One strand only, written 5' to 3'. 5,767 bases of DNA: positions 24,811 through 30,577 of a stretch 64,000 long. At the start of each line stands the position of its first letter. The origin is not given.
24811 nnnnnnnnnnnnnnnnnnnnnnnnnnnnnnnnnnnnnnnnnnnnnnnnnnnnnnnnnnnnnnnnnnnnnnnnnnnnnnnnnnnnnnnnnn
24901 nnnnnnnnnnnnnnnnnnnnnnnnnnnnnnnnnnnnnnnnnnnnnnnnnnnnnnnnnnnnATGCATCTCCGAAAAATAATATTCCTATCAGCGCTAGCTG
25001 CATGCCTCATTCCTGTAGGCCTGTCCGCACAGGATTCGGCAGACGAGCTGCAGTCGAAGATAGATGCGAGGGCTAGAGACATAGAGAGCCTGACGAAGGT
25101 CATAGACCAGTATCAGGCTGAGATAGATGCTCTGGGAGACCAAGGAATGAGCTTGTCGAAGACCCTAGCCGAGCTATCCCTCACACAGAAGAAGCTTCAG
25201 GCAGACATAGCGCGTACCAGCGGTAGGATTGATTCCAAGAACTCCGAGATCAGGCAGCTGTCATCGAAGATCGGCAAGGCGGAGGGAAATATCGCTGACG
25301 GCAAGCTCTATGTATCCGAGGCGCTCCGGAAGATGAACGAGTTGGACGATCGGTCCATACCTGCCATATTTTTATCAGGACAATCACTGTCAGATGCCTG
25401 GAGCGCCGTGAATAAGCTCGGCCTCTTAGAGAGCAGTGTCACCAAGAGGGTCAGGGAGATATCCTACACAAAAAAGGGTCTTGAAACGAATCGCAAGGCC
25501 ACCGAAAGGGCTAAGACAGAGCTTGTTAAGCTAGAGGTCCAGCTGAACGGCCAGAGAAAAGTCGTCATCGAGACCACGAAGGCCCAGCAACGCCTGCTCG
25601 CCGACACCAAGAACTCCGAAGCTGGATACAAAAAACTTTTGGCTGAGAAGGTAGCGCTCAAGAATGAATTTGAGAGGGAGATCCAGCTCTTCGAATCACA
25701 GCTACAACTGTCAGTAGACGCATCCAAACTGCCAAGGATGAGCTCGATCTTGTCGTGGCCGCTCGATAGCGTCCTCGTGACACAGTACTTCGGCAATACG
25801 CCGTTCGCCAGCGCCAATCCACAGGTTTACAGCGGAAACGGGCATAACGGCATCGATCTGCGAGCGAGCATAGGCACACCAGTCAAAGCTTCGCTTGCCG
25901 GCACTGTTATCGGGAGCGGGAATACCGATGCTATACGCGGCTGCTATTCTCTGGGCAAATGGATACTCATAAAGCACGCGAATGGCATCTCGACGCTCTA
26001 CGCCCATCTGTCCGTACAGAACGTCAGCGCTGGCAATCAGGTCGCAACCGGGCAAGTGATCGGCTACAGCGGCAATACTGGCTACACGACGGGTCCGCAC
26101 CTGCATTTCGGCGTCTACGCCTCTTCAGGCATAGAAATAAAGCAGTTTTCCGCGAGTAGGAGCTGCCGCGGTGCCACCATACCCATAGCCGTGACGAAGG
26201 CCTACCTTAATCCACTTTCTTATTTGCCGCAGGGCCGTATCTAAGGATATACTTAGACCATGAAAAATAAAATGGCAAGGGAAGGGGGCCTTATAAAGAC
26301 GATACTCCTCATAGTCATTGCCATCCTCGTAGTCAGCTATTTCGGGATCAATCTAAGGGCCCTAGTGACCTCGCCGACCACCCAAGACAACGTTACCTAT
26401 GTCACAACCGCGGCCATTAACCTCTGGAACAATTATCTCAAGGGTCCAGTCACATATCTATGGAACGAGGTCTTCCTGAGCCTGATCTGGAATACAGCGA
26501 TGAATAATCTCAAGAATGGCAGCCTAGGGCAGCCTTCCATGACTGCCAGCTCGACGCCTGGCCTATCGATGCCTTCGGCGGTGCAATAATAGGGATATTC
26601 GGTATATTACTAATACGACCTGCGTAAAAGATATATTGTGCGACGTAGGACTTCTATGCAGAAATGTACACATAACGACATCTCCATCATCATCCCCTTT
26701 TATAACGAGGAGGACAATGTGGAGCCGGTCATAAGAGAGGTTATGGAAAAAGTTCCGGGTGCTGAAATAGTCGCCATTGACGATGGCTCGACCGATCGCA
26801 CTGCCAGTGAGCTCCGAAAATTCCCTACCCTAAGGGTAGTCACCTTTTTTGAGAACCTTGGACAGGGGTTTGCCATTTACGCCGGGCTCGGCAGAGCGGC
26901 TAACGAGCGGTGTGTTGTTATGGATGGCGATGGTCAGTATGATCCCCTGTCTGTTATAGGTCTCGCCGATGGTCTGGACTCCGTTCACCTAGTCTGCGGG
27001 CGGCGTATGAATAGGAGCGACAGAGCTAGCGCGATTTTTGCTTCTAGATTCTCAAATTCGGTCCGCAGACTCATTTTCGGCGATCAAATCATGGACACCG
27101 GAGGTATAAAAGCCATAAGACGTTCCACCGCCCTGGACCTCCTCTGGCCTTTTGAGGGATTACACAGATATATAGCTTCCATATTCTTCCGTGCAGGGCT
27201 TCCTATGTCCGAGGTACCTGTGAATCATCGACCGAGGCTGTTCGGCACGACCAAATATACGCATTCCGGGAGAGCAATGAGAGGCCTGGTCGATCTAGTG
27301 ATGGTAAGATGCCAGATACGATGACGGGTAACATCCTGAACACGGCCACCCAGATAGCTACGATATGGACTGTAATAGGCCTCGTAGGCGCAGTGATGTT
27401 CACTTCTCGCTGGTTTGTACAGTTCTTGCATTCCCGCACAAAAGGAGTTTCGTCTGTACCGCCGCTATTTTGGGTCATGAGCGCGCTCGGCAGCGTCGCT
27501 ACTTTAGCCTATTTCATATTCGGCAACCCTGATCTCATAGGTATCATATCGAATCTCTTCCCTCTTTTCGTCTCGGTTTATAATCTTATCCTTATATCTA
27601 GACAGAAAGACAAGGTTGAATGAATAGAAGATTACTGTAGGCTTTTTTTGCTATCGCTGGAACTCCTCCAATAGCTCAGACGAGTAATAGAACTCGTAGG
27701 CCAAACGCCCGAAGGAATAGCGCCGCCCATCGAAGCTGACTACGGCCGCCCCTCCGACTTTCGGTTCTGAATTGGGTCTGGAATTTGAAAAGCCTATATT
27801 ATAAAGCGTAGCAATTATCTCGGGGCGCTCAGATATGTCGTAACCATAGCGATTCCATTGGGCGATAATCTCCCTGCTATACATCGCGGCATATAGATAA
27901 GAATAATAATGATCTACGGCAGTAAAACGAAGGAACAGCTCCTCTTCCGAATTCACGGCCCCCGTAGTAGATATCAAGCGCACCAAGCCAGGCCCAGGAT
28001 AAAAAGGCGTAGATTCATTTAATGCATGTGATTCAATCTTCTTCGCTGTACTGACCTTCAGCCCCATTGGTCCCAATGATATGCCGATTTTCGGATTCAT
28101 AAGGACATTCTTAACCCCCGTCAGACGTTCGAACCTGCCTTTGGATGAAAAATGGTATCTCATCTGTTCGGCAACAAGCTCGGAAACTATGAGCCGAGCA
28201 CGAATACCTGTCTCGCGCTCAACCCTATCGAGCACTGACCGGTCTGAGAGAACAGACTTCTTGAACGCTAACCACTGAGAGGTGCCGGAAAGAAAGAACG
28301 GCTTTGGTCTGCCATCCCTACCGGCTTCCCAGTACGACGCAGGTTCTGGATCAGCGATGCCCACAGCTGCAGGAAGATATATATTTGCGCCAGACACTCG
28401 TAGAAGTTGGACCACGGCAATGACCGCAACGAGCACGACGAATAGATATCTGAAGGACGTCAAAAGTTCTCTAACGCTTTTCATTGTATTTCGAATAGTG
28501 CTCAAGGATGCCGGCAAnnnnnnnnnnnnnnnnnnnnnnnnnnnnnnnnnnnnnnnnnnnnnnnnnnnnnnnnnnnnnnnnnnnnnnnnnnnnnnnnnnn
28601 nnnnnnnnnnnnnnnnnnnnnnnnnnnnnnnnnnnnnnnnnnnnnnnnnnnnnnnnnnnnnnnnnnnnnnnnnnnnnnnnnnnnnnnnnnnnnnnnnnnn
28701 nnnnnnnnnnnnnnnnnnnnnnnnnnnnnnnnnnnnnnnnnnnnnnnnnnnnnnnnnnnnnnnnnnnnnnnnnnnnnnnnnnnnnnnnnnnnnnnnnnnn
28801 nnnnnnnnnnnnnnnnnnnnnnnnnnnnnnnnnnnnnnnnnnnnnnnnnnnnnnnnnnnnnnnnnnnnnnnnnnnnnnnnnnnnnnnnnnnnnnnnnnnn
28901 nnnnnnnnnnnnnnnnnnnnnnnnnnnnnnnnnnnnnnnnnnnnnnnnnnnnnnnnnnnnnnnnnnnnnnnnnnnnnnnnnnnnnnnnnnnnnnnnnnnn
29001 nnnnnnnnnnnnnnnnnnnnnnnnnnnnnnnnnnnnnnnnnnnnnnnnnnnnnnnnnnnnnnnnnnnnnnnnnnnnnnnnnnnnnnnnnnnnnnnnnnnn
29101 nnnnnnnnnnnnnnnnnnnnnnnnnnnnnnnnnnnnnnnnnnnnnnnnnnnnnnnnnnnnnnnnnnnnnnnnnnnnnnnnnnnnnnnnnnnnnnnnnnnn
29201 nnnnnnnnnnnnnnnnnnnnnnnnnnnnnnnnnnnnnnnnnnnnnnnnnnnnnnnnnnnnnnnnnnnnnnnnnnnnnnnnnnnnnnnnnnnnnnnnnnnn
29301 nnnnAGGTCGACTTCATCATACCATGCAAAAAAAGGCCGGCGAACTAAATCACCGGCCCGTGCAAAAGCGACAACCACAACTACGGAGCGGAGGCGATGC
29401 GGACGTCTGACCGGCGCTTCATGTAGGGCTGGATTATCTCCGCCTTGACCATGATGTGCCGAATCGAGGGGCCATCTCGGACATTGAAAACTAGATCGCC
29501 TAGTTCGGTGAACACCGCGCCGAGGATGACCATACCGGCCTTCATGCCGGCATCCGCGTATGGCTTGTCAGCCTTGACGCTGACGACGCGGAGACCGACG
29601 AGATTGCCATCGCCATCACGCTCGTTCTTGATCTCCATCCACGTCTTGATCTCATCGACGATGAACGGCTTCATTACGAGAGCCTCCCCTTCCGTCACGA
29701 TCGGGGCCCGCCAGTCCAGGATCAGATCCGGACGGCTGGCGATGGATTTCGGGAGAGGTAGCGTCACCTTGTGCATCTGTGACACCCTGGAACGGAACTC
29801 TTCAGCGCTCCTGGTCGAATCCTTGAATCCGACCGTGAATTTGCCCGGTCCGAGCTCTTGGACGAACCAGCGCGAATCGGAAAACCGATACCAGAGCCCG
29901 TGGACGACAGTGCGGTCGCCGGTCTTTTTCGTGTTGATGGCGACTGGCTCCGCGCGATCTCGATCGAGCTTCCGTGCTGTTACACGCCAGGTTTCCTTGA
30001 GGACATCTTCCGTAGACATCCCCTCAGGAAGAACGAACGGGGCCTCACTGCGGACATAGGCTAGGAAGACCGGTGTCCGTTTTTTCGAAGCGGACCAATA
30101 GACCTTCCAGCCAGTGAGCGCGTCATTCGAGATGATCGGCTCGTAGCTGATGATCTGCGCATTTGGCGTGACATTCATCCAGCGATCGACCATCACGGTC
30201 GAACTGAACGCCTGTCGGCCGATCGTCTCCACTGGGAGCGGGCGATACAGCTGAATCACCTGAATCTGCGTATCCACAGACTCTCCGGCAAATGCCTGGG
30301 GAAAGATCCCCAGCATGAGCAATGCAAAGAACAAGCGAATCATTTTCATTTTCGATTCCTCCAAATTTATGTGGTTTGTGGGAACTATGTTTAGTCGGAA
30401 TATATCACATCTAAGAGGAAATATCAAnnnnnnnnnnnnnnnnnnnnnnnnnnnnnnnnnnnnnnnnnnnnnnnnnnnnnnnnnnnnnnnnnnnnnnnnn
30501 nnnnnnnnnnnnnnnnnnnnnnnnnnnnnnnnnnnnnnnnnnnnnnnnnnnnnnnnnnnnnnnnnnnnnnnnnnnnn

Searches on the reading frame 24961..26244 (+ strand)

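Call 11: search_protein_families(library=pfam, proteins=[window:24961-26244:+], max_evalue=0.001)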
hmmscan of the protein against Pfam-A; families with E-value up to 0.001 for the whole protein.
window:24961-26244:+ (427 aa): 2 families
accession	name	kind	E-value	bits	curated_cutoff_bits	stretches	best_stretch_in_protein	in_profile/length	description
PF01551.29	Peptidase_M23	-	3.2e-28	98.2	28.7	1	294-387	2-89/96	Peptidase family M23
PF12329.13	TMF_DNA_bd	-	2.3e-05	24.7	35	1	43-108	2-67/74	TATA element modulatory factor 1 DNA binding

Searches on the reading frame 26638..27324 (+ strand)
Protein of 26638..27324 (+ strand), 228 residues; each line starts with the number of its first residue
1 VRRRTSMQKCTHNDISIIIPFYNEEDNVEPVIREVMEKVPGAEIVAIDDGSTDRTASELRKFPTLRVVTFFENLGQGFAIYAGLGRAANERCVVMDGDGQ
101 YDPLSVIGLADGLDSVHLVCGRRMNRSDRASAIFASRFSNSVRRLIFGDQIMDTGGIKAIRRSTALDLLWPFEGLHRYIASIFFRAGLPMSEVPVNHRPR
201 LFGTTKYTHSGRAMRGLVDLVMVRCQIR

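Call 3: search_protein_families(library=pfam, proteins=[window:26638-27324:+], max_evalue=0.01)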
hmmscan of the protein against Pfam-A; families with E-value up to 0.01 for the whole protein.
window:26638-27324:+ (228 aa): 3 families
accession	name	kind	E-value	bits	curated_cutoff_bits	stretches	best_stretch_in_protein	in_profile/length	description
PF00535.33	Glycos_transf_2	-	2.5e-20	73.5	23.3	1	16-140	1-138/168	Glycosyl transferase family 2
PF10111.15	Glyco_tranf_2_2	-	4.5e-05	23.5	27.3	1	16-98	1-91/276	Glycosyltransferase like family 2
PF13641.12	Glyco_tranf_2_3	-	0.0002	21.9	27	1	15-98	3-96/230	Glycosyltransferase like family 2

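Call 4: search_protein_families(library=ncbifam, proteins=[window:26638-27324:+], max_evalue=0.01)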
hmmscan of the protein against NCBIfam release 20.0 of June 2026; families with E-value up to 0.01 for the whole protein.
window:26638-27324:+ (228 aa): 14 families
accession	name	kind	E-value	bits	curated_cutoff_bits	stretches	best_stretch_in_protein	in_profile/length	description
NF047588.1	GlcsyltransPgfSStrep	equivalog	1e-17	64.3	500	1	15-210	3-208/308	glycosyltransferase PgfS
NF007986.1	PRK10714.1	equivalog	1.7e-15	56.8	529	1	13-209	6-212/316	undecaprenyl-phosphate 4-deoxy-4-formamido-L-arabinose transferase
TIGR03937.1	PgaC_IcaA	equivalog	3.8e-15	55.8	422.3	1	5-103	37-140/407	poly-beta-1,6-N-acetyl-D-glucosamine synthase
NF058614.1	PPMAGASynPpgS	equivalog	5e-14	52.3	370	1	14-132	1-122/226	polyprenyl-phospho-N-acetylgalactosaminyl synthase PpgS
TIGR04182.1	glyco_TIGR04182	equivalog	2.3e-11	43.6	325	1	14-203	1-196/293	S-layer glycoprotein N-glycosyltransferase AglJ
NF041391.1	DPhHxTase_Halo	equivalog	9.1e-09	34.6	375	1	22-204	4-190/213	dolichyl-phosphate hexose transferase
TIGR04283.1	glyco_like_mftF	equivalog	1.5e-08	34.5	182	1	15-151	1-140/221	TIGR04283 family arsenosugar biosynthesis glycosyltransferase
NF041875.1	EPS_EpsD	equivalog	1.4e-07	31.3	370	1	15-101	1-92/325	exopolysaccharide biosynthesis glycosyltransferase EpsD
NF007482.0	PRK10073.1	equivalog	1.9e-07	30.4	423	1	11-103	4-100/334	glycosyltransferase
NF047683.1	TeichurnBiosyTuaG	equivalog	1.3e-06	28.3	400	1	11-102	4-100/252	teichuronic acid biosynthesis protein TuaG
NF010496.0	PRK13915.1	equivalog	2.7e-06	26.7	262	1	11-61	29-83/307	glucosyl-3-phosphoglycerate synthase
TIGR03965.1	mycofact_glyco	equivalog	0.00012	21.1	280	1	9-98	70-164/467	mycofactocin biosynthesis glycosyltransferase MftF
TIGR03111.1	glyc2_xrt_Gpos1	hypoth_equivalog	0.0036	16.2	363.95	1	9-103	45-146/439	TIGR03111 family XrtG-associated glycosyltransferase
NF053846.1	glyco_with_XrtP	equivalog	0.0047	15.6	520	0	8-57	36-85/440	XrtP-associated glycosyltransferase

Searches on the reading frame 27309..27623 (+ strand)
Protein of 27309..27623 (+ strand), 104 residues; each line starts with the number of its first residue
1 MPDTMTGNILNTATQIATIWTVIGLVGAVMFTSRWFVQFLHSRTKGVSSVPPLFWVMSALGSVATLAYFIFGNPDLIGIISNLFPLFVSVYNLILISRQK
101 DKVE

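Call 3: search_protein_families(library=pfam, proteins=[window:27309-27623:+], max_evalue=0.01)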
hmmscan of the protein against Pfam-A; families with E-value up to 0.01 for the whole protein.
window:27309-27623:+ (104 aa): 1 family
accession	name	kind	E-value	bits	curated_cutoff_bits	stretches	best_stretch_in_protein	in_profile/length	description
PF07578.16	LAB_N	-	3.9e-19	69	26.7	1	23-93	1-70/71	Lipid A Biosynthesis N-terminal domain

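Call 4: search_protein_families(library=ncbifam, proteins=[window:27309-27623:+], max_evalue=0.01)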
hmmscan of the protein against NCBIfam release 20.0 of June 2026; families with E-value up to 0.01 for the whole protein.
window:27309-27623:+ (104 aa): 1 family
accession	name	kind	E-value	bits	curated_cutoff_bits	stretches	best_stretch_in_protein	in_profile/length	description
NF002173.0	PRK01021.1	equivalog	1.2e-13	50.6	1033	1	17-101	137-220/610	lipid-A-disaccharide synthase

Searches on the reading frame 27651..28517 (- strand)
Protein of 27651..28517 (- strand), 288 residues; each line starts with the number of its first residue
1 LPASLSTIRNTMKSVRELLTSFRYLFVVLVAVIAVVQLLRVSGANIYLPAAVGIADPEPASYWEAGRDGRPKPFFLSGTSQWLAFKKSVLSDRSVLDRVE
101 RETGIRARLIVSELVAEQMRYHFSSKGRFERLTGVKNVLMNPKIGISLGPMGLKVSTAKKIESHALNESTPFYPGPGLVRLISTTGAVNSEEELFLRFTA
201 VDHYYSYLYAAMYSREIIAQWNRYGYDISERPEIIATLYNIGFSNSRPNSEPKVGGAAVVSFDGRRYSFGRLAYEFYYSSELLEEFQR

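Call 11: search_protein_families(library=pfam, proteins=[window:27651-28517:-], max_evalue=0.001)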
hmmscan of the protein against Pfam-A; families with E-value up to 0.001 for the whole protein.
window:27651-28517:- (288 aa): 1 family
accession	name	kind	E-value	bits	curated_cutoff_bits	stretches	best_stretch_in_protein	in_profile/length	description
PF07182.16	DUF1402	-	0.00045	19.9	27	1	200-250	215-266/300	Protein of unknown function (DUF1402)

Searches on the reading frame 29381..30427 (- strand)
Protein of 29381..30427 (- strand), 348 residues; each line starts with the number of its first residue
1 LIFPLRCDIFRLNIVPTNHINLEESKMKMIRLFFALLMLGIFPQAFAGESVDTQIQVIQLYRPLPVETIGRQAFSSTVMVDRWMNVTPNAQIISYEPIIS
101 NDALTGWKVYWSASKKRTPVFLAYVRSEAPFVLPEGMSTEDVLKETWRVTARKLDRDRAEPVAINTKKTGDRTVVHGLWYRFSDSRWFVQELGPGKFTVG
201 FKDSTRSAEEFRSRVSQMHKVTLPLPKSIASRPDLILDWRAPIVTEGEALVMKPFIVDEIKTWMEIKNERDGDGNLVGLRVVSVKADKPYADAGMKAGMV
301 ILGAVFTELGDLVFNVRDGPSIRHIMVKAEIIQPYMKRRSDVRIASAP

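Call 3: search_protein_families(library=pfam, proteins=[window:29381-30427:-], max_evalue=0.01)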
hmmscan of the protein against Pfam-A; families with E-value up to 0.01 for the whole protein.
window:29381-30427:- (348 aa): 0 families

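Call 4: search_protein_families(library=ncbifam, proteins=[window:29381-30427:-], max_evalue=0.01)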
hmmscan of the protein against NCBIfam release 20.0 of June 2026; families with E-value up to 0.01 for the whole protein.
window:29381-30427:- (348 aa): 0 families

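Call 73: search_solved_structures(query=window:29381-30427:-, max_evalue=1)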
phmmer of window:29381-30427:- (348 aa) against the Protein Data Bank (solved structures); distinct sequences matched with E-value up to 1: 0.

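Call 74: search_protein_families(library=pfam, proteins=[window:29381-30427:-], max_evalue=10)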
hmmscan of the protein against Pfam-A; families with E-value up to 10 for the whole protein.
window:29381-30427:- (348 aa): 0 families
